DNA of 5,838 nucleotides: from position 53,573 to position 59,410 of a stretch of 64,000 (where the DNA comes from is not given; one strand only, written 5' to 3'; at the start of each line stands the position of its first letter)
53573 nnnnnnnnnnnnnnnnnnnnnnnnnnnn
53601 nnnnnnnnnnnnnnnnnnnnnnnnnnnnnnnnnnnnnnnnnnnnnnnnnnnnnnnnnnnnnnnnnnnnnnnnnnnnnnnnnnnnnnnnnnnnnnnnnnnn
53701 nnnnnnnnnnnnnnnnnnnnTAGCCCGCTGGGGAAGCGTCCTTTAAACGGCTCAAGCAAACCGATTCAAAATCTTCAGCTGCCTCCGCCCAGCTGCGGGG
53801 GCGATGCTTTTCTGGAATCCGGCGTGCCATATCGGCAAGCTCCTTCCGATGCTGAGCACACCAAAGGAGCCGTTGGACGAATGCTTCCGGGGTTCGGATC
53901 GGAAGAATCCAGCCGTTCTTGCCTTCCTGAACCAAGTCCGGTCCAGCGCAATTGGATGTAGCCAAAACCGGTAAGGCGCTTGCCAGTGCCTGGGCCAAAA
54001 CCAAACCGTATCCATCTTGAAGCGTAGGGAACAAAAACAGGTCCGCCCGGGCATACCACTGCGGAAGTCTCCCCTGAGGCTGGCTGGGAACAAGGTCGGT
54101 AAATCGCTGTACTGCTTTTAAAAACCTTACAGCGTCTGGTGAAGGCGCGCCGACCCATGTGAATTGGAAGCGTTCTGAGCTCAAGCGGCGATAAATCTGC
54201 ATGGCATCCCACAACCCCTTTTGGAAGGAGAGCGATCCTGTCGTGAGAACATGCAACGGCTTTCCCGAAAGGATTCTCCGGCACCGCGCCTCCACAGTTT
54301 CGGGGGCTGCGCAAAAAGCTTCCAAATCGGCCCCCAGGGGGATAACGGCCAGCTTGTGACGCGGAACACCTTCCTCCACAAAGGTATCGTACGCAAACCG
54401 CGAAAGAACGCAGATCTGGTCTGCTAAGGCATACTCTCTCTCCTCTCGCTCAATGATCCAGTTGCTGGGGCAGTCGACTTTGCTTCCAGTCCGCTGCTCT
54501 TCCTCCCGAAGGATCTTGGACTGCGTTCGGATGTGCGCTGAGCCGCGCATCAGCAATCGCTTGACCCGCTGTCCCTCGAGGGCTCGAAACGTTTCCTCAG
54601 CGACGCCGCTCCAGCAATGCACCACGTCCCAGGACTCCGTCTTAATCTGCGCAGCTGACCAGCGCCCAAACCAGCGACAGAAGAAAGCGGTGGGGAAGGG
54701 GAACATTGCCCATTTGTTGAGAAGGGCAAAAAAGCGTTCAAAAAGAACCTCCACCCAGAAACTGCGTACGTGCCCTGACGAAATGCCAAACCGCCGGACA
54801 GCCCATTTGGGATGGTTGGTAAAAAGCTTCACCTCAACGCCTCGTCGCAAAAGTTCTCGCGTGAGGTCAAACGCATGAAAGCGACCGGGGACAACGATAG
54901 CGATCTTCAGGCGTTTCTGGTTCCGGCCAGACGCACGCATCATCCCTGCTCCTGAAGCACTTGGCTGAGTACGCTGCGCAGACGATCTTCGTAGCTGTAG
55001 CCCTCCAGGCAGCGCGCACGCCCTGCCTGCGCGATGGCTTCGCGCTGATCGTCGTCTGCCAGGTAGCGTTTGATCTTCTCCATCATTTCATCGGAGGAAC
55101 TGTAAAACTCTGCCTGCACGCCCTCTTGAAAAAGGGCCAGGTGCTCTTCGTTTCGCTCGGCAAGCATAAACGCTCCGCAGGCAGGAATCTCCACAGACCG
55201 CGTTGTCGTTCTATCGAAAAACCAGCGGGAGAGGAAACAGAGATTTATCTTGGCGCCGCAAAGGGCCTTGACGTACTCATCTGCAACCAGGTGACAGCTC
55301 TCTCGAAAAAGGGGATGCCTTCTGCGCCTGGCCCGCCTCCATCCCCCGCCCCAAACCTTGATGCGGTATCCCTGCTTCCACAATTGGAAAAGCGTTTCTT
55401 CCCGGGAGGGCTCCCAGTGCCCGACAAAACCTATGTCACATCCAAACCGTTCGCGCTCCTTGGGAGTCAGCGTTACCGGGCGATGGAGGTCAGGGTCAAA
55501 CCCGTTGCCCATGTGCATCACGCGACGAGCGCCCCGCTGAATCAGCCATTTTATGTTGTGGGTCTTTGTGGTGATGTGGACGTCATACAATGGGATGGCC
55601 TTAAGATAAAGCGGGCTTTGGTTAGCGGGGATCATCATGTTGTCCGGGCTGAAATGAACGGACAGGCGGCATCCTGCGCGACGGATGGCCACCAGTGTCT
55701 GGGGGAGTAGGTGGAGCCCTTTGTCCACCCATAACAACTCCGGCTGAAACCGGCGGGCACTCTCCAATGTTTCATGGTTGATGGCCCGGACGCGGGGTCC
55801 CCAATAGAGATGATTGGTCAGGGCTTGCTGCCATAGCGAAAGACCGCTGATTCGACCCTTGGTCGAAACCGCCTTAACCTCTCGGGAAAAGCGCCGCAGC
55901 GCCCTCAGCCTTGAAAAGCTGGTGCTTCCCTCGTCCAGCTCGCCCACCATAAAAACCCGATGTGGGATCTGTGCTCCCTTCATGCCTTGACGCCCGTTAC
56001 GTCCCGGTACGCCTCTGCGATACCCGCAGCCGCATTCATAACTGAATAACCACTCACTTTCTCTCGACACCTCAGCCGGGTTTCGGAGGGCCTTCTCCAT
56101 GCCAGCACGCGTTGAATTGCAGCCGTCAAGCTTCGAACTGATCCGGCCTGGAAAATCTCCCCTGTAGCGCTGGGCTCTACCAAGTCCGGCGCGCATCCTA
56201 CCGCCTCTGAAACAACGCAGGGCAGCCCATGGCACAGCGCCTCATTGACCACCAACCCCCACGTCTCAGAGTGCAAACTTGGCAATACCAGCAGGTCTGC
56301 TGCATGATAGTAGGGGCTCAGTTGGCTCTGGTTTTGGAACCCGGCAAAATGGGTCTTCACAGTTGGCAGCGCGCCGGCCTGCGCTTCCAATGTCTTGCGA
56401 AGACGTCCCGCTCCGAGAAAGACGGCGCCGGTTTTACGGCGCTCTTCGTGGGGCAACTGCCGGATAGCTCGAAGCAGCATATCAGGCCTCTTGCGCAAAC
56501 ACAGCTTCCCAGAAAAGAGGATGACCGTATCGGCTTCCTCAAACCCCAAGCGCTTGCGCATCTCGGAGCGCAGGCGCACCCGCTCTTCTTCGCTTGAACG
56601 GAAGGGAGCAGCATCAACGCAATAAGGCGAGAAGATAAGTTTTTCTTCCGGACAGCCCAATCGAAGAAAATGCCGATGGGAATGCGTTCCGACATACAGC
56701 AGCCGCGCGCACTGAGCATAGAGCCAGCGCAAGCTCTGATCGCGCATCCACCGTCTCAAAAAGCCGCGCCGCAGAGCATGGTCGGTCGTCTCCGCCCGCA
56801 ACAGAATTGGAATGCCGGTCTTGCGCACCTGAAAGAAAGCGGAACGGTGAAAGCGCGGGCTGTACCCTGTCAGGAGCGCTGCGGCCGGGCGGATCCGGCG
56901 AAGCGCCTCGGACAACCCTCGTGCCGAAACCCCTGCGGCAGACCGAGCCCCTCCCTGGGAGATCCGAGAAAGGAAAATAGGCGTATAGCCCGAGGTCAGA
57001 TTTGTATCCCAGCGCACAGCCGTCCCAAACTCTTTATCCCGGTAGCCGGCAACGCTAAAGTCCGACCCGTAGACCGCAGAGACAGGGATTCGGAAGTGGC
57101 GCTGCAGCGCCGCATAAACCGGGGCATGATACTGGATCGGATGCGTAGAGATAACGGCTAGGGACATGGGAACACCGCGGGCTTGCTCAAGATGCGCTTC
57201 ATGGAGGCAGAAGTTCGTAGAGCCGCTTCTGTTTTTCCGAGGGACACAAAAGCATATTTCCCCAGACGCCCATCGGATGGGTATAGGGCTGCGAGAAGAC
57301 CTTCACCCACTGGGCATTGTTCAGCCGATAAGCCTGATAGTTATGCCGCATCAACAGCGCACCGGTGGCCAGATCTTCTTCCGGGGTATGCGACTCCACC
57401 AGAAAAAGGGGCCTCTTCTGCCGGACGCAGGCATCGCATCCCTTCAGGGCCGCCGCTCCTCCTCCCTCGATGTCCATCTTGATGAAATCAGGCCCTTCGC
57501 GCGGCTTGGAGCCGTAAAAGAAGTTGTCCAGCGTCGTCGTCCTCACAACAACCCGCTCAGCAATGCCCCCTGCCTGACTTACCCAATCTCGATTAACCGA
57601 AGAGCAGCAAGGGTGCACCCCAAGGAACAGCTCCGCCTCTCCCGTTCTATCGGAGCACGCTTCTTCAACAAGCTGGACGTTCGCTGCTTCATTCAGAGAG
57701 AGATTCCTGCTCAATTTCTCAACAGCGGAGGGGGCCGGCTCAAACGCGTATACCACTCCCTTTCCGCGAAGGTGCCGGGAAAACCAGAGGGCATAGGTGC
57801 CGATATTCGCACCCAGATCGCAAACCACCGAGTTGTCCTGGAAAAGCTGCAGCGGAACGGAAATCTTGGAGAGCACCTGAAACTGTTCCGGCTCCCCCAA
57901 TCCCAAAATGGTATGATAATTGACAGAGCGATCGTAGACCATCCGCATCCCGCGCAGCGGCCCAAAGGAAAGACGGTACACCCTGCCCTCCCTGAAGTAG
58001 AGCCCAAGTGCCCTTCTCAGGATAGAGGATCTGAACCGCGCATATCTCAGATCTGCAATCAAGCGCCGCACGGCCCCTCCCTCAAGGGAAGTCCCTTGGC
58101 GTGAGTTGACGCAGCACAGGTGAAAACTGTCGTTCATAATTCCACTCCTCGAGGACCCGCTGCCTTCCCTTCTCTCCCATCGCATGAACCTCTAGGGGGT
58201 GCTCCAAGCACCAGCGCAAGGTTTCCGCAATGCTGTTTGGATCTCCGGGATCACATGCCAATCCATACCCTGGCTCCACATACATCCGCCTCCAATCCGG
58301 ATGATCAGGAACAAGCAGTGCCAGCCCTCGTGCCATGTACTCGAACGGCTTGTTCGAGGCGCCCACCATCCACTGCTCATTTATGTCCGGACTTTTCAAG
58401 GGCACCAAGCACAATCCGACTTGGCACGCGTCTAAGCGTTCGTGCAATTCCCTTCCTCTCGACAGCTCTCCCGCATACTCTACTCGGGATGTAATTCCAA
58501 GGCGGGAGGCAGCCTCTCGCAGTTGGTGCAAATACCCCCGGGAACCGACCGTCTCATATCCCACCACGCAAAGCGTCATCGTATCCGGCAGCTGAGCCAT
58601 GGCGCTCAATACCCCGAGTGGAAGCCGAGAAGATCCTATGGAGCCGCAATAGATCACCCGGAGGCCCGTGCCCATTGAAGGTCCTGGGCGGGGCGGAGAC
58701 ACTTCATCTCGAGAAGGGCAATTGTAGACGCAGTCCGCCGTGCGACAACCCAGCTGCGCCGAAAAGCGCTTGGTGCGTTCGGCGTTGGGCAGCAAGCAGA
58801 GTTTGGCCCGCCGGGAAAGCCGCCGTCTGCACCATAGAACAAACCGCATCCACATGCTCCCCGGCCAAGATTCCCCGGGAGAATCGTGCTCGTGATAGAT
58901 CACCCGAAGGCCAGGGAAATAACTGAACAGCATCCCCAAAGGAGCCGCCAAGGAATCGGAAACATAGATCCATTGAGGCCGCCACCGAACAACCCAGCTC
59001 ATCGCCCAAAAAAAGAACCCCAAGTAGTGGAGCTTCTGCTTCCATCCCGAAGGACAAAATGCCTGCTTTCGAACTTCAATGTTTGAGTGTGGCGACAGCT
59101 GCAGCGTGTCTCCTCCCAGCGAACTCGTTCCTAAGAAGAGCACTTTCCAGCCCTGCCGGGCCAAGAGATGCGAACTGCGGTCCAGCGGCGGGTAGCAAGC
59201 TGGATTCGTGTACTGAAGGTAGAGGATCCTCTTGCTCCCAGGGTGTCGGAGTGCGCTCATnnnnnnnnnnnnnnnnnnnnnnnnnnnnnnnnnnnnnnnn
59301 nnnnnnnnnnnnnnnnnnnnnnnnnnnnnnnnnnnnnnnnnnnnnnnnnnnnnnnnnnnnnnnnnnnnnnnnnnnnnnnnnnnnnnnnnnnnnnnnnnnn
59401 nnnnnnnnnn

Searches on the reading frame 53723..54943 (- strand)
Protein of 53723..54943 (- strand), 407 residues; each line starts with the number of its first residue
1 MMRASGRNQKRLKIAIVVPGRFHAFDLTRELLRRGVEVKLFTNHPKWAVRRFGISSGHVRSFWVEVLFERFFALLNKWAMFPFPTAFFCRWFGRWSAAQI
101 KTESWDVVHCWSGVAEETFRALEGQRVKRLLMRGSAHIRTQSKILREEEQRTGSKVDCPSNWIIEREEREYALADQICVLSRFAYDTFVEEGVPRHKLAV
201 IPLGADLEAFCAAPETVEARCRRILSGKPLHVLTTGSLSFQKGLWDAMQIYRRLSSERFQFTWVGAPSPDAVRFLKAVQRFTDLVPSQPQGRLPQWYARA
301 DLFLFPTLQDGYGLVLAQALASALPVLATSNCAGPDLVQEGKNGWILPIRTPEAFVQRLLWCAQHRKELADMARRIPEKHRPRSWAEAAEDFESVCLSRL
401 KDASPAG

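Call 36: search_protein_families(library=pfam, proteins=[window:53723-54943:-], max_evalue=0.00001)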
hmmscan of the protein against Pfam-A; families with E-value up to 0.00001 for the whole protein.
window:53723-54943:- (407 aa): 5 families
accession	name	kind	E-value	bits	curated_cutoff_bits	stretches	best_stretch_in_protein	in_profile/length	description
PF13692.12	Glyco_trans_1_4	-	2e-19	70.7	27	1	231-363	3-140/142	Glycosyl transferases group 1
PF00534.26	Glycos_transf_1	-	1.9e-14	54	26.4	1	228-375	14-168/172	Glycosyl transferases group 1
PF13439.12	Glyco_transf_4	-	3e-11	44.1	28.5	1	23-208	7-169/170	Glycosyltransferase Family 4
PF13579.12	Glyco_trans_4_4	-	2.3e-08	35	29.7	1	25-204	8-158/158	Glycosyl transferase 4-like domain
PF20706.3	GT4-conflict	-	1.1e-07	31.7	26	1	220-390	188-383/385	Family 4 Glycosyltransferase in conflict systems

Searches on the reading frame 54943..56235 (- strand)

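Call 36: search_protein_families(library=pfam, proteins=[window:54943-56235:-], max_evalue=0.00001)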
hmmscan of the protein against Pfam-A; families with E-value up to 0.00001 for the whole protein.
window:54943-56235:- (431 aa): 1 family
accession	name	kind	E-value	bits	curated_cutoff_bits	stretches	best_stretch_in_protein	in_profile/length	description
PF13524.12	Glyco_trans_1_2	-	9.7e-31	107.1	25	1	280-423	3-143/144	Glycosyl transferase-like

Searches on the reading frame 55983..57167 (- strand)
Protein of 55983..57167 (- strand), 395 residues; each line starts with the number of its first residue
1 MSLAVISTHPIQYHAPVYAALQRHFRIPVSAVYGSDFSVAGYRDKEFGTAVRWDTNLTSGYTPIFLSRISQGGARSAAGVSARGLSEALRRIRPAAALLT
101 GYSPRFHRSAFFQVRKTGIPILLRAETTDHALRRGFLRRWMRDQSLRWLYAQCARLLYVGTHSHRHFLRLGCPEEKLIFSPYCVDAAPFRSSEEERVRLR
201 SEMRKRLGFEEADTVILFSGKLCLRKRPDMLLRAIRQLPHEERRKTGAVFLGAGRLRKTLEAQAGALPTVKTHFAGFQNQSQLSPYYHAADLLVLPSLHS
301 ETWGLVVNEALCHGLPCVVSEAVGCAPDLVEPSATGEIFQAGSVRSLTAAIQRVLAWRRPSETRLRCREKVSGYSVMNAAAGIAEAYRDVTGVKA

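Call 36: search_protein_families(library=pfam, proteins=[window:55983-57167:-], max_evalue=0.00001)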
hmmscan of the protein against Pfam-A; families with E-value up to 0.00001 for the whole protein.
window:55983-57167:- (395 aa): 3 families
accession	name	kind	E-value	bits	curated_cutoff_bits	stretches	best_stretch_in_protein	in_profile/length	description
PF00534.26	Glycos_transf_1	-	2e-29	102.7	26.4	1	201-369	3-167/172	Glycosyl transferases group 1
PF13692.12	Glyco_trans_1_4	-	1.6e-22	80.8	27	1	214-355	2-140/142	Glycosyl transferases group 1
PF20706.3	GT4-conflict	-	2.7e-08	33.6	26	1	150-338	144-328/385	Family 4 Glycosyltransferase in conflict systems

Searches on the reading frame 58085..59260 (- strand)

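Call 36: search_protein_families(library=pfam, proteins=[window:58085-59260:-], max_evalue=0.00001)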
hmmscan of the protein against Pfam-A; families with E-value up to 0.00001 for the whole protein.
window:58085-59260:- (392 aa): 5 families
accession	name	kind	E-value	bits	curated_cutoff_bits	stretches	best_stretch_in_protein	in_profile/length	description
PF13524.12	Glyco_trans_1_2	-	2.9e-09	37.4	25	1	259-379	28-139/144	Glycosyl transferase-like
PF00534.26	Glycos_transf_1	-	1.8e-08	34.5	26.4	1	202-368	18-172/172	Glycosyl transferases group 1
PF13692.12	Glyco_trans_1_4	-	8e-08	33.1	27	1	217-353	20-141/142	Glycosyl transferases group 1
PF13579.12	Glyco_trans_4_4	-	3e-07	31.4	29.7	1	33-176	14-151/158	Glycosyl transferase 4-like domain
PF13439.12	Glyco_transf_4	-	8.3e-06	26.4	28.5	0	33-158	15-140/170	Glycosyltransferase Family 4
